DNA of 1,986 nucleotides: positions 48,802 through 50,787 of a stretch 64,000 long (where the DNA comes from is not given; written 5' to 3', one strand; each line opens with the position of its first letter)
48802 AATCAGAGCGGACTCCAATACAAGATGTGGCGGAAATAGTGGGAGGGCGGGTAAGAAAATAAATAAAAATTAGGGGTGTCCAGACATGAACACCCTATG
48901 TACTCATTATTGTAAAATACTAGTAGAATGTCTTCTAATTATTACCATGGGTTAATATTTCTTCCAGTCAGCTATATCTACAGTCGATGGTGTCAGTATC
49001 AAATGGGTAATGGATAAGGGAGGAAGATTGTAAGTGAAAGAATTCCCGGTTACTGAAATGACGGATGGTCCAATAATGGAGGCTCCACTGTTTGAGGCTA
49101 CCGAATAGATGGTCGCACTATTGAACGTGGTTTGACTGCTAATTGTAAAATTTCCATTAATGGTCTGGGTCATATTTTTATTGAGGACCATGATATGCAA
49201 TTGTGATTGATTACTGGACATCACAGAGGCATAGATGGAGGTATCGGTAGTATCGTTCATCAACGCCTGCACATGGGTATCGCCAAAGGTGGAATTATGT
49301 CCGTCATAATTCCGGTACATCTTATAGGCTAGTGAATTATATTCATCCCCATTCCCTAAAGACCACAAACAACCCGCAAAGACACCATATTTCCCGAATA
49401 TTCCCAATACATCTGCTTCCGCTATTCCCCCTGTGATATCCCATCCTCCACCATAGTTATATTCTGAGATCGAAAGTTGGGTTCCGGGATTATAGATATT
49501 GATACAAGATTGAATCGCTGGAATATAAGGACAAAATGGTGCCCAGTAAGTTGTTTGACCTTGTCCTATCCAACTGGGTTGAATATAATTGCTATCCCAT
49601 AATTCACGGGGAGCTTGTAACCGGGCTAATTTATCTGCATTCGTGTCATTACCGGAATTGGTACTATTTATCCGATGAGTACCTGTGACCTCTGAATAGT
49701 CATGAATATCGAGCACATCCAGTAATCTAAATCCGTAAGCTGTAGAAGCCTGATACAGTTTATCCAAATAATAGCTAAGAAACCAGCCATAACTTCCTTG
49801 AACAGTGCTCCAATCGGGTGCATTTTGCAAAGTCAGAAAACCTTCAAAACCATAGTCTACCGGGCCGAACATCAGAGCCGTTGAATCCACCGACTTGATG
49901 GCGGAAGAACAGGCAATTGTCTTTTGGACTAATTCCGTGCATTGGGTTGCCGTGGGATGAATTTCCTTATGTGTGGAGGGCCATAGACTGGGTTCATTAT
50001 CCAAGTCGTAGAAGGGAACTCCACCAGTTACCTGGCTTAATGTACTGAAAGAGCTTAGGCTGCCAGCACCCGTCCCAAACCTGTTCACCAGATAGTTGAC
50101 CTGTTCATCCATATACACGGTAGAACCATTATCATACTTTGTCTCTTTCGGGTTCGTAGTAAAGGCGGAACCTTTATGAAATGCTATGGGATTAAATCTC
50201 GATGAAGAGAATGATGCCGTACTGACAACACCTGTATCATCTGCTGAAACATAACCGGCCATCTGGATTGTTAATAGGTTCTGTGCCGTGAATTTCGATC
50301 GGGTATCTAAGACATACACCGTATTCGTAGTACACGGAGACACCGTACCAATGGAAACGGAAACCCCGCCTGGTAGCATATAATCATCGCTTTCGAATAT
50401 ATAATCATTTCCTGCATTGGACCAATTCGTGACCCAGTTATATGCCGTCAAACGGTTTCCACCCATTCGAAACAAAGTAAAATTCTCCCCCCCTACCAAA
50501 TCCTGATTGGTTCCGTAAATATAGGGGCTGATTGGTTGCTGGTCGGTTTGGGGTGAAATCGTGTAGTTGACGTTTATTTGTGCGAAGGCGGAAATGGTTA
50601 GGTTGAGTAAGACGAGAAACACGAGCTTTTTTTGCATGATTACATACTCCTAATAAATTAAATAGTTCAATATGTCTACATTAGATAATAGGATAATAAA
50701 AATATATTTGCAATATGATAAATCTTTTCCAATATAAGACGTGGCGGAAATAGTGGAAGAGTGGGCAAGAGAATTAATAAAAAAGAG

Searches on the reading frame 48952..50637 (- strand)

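Call 30: search_protein_families(library=ncbifam, proteins=[window:48952-50637:-], max_evalue=0.00001)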
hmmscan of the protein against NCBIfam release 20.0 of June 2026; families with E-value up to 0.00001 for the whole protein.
window:48952-50637:- (561 aa): 1 family
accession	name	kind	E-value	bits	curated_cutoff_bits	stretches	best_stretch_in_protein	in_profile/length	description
NF041873.1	EPS_EpsB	equivalog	5e-50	170.6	1250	1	27-549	168-667/671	GH44 family glycoside hydrolase EpsB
